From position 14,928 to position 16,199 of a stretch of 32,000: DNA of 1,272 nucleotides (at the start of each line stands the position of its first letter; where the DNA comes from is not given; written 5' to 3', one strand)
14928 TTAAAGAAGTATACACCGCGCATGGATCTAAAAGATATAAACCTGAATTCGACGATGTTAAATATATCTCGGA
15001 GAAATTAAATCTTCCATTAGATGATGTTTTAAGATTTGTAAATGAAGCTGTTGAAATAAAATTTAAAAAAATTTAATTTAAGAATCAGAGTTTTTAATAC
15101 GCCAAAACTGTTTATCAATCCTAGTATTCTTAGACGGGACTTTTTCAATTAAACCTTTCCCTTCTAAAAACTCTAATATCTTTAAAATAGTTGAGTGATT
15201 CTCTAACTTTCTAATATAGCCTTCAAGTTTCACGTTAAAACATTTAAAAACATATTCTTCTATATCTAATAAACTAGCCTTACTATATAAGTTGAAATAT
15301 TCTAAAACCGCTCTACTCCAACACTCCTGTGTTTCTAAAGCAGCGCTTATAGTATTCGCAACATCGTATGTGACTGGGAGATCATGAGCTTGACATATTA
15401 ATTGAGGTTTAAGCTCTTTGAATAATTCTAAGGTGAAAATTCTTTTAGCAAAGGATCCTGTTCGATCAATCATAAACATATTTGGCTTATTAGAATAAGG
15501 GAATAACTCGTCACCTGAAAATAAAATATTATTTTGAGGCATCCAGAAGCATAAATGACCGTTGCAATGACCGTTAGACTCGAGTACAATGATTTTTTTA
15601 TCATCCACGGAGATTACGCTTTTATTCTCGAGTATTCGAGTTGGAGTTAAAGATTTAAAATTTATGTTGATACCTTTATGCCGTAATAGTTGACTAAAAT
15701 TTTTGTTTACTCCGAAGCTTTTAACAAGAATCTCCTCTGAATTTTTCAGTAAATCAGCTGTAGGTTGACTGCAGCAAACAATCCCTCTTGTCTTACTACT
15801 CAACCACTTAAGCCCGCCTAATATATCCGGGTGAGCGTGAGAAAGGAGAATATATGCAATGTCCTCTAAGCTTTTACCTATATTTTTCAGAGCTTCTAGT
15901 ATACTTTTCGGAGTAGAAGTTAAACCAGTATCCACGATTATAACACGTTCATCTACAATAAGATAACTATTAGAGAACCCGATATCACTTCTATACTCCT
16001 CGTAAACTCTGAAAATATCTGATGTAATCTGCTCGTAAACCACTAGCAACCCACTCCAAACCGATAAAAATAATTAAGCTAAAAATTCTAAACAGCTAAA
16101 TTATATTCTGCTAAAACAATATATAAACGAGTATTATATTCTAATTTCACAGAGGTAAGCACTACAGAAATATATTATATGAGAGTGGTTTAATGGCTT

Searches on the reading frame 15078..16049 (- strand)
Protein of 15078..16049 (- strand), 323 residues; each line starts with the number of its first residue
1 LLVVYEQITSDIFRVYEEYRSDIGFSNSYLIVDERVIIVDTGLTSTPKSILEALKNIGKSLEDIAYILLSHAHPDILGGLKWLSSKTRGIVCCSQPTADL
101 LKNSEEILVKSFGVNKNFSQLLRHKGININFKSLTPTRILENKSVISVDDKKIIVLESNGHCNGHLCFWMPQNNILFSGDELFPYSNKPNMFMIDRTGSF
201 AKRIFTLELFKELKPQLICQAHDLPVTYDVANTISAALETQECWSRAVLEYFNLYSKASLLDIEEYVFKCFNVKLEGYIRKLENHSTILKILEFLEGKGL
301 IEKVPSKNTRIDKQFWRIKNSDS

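Call 7: search_protein_families(library=pfam, proteins=[window:15078-16049:-], max_evalue=0.001)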
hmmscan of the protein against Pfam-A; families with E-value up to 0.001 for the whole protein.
window:15078-16049:- (323 aa): 4 families
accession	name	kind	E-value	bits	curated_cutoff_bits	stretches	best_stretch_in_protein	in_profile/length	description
PF00753.33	Lactamase_B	-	4.6e-24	85.9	22.7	1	24-222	4-196/196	Metallo-beta-lactamase superfamily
PF19583.5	ODP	-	5.3e-12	46.5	27.2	1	26-184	3-139/194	ODP family beta lactamase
PF16661.11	Lactamase_B_6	-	1.6e-06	28.1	27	1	31-165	3-144/193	Metallo-beta-lactamase superfamily domain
PF12706.13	Lactamase_B_2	-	3.1e-05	24.1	27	1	37-111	3-80/200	Beta-lactamase superfamily domain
